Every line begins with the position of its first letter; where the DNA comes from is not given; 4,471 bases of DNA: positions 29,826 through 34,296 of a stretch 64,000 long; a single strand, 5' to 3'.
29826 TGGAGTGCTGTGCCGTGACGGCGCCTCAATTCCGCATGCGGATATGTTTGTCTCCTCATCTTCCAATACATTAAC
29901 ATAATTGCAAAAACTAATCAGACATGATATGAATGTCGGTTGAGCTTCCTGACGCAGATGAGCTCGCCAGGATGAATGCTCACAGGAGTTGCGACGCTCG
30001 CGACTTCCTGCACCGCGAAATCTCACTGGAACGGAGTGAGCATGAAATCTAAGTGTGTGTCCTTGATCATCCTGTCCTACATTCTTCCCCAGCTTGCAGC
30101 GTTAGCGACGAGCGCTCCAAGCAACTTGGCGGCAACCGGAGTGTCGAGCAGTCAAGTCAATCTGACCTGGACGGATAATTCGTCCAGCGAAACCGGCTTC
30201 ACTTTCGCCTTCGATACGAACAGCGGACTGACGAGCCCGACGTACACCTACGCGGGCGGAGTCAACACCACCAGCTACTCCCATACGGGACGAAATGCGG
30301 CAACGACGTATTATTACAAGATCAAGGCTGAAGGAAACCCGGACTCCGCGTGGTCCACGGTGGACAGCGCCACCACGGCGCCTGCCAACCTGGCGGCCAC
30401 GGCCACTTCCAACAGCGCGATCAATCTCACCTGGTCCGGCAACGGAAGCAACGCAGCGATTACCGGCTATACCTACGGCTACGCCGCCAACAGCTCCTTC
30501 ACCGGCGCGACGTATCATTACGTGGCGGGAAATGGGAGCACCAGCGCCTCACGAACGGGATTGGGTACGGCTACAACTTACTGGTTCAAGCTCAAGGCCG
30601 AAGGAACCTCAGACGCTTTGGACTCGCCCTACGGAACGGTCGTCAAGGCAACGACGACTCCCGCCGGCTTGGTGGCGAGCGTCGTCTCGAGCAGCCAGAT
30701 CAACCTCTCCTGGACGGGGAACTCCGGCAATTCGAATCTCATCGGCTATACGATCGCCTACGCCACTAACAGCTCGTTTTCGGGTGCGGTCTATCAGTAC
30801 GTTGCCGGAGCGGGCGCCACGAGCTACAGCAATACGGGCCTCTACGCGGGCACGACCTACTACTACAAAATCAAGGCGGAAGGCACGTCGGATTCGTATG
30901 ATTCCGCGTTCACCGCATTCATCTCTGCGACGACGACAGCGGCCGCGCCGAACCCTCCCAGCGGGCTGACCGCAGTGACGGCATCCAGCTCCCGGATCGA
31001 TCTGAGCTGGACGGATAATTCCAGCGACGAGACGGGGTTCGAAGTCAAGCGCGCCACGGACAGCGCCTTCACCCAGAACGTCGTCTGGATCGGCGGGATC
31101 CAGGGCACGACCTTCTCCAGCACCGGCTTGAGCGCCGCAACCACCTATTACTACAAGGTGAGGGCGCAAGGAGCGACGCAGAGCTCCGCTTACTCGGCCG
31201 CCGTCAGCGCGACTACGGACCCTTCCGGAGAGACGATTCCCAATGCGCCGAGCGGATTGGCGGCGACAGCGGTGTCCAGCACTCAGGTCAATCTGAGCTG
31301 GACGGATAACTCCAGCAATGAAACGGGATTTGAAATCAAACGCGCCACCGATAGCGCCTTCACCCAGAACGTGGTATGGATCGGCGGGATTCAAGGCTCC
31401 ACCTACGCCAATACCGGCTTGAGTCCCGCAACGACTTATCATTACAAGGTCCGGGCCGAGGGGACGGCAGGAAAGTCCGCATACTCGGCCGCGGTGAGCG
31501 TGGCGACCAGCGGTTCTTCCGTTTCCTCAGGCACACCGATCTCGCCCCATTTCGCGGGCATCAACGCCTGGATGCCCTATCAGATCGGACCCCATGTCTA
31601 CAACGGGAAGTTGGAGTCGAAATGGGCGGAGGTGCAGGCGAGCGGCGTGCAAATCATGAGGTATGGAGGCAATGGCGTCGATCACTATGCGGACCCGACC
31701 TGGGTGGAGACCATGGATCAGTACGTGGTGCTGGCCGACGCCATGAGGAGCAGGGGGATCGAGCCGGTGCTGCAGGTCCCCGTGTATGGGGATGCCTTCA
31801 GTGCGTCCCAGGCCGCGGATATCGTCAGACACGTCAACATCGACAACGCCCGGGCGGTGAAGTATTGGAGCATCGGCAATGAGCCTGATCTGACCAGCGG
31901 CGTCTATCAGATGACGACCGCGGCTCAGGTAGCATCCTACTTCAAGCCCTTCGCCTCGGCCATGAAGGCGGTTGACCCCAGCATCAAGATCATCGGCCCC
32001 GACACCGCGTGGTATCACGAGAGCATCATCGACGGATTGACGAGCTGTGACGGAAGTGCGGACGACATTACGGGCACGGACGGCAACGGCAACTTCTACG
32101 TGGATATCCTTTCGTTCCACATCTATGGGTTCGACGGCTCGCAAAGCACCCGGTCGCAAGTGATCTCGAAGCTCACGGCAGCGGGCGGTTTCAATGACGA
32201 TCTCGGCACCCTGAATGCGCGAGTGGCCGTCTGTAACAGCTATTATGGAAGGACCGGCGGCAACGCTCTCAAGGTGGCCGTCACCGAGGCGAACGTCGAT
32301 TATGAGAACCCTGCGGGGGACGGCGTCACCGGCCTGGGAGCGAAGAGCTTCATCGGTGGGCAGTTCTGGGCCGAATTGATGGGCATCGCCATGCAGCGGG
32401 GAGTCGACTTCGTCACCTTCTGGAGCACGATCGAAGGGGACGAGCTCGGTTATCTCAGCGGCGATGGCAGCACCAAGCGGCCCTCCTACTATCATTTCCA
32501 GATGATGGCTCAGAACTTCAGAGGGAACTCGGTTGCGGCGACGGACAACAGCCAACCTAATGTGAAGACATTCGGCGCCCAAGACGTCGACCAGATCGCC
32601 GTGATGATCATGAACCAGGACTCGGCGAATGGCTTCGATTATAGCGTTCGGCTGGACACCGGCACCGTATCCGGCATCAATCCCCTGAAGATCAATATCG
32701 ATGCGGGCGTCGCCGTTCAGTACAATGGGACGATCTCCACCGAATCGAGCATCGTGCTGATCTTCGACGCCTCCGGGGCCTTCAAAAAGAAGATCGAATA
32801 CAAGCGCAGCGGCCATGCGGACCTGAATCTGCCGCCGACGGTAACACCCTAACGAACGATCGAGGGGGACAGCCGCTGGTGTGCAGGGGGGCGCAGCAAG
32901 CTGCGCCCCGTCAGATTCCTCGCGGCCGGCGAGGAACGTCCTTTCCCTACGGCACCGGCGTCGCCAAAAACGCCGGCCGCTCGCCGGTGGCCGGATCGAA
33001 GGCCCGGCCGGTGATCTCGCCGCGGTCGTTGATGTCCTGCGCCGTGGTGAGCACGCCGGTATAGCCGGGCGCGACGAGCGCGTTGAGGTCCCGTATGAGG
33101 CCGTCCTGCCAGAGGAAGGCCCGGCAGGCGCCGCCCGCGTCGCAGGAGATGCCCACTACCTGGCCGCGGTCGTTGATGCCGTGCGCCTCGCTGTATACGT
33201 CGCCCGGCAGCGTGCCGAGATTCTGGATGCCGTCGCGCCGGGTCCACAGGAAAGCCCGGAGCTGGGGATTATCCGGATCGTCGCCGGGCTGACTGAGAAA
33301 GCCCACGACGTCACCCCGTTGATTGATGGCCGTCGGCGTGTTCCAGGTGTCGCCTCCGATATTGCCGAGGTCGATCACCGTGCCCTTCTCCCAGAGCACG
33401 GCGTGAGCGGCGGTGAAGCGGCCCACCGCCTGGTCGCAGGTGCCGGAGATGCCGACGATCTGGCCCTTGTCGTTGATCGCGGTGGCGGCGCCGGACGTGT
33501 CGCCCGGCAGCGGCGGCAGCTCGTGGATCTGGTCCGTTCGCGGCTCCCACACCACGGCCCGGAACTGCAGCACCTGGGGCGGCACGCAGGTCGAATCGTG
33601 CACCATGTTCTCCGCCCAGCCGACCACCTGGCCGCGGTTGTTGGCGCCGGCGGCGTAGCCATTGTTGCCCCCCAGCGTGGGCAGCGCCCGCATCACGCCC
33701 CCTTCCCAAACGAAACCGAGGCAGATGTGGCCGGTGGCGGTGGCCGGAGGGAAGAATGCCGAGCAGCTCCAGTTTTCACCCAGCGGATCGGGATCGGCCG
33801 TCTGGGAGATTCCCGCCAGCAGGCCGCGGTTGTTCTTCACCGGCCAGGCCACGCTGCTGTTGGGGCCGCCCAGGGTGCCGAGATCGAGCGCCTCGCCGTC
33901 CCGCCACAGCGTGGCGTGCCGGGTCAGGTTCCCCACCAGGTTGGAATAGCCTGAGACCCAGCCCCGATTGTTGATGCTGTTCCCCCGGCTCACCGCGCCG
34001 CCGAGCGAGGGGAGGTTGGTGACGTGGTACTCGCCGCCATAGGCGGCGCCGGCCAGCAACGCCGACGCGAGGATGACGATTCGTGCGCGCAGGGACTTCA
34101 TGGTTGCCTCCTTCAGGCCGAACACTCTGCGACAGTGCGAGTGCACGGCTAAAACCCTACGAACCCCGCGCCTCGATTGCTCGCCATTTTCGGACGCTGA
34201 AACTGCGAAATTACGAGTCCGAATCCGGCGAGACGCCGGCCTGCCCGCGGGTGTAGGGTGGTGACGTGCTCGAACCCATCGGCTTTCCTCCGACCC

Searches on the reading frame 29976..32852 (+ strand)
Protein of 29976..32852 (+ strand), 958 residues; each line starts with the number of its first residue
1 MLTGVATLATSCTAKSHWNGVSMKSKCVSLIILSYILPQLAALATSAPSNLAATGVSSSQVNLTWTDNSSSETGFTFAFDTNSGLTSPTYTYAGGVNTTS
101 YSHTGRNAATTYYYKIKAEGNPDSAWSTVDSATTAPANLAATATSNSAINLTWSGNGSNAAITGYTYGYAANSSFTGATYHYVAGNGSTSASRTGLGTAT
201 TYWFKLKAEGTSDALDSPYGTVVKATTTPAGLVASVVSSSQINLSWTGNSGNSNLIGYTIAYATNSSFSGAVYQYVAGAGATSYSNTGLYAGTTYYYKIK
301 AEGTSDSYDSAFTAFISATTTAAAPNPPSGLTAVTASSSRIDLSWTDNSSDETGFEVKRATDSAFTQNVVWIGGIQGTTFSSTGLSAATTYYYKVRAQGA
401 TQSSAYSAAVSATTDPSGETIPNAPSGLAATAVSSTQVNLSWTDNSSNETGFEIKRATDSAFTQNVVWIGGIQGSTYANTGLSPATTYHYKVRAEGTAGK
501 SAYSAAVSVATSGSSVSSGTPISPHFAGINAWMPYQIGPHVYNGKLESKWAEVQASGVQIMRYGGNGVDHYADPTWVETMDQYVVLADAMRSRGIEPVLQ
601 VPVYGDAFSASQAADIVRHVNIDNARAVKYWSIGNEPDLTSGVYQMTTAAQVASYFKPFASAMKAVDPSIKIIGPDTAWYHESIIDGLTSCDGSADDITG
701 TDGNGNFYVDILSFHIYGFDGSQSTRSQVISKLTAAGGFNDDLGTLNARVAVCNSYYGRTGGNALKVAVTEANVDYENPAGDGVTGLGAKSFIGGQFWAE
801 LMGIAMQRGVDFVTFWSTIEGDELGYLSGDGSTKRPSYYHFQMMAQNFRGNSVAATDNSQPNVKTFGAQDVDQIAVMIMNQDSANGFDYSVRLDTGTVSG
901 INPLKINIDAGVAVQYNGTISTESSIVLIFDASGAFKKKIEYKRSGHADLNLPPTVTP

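Call 85: search_protein_families(library=pfam, proteins=[window:29976-32852:+], max_evalue=0.0001)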
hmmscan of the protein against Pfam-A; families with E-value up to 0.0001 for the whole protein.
window:29976-32852:+ (958 aa): 5 families
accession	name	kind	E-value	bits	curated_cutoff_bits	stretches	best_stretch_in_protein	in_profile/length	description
PF00041.27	fn3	-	1.5e-35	121.7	25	3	424-509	2-83/84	Fibronectin type III domain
PF16656.11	Pur_ac_phosph_N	-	4.8e-11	43.5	30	0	233-308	5-89/93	Purple acid Phosphatase, N-terminal domain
PF16655.11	PhoD_N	-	7.9e-08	33.2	30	0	381-402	62-83/90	PhoD-like phosphatase, N-terminal domain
PF25788.1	Ig_Rha78A_N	-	1.5e-05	25.6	27.4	0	433-511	15-101/105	Rha78A-like, N-terminal immunoglobulin domain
PF25814.1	fn3_SORL1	-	2.6e-05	24.6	27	0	47-89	4-46/90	SORL1-like, fn3 domain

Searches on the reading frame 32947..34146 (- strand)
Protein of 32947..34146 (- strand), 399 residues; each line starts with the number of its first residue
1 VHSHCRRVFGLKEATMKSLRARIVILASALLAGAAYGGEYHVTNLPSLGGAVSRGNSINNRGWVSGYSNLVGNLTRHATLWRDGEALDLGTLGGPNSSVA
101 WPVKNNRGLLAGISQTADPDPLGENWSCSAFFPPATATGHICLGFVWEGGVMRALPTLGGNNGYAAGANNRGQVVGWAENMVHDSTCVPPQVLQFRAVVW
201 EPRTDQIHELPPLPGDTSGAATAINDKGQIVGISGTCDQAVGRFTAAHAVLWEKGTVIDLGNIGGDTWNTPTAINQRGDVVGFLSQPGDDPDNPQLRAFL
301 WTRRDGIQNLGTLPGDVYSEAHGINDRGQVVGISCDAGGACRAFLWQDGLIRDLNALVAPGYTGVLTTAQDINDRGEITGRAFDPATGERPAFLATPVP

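Call 84: search_protein_families(library=pfam, proteins=[window:32947-34146:-], max_evalue=0.0001)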
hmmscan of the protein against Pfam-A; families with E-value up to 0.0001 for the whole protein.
window:32947-34146:- (399 aa): 1 family
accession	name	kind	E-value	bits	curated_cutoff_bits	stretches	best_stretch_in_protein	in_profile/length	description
PF11949.14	DUF3466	-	3.1e-05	23.1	25.1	0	218-383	383-528/609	Protein of unknown function (DUF3466)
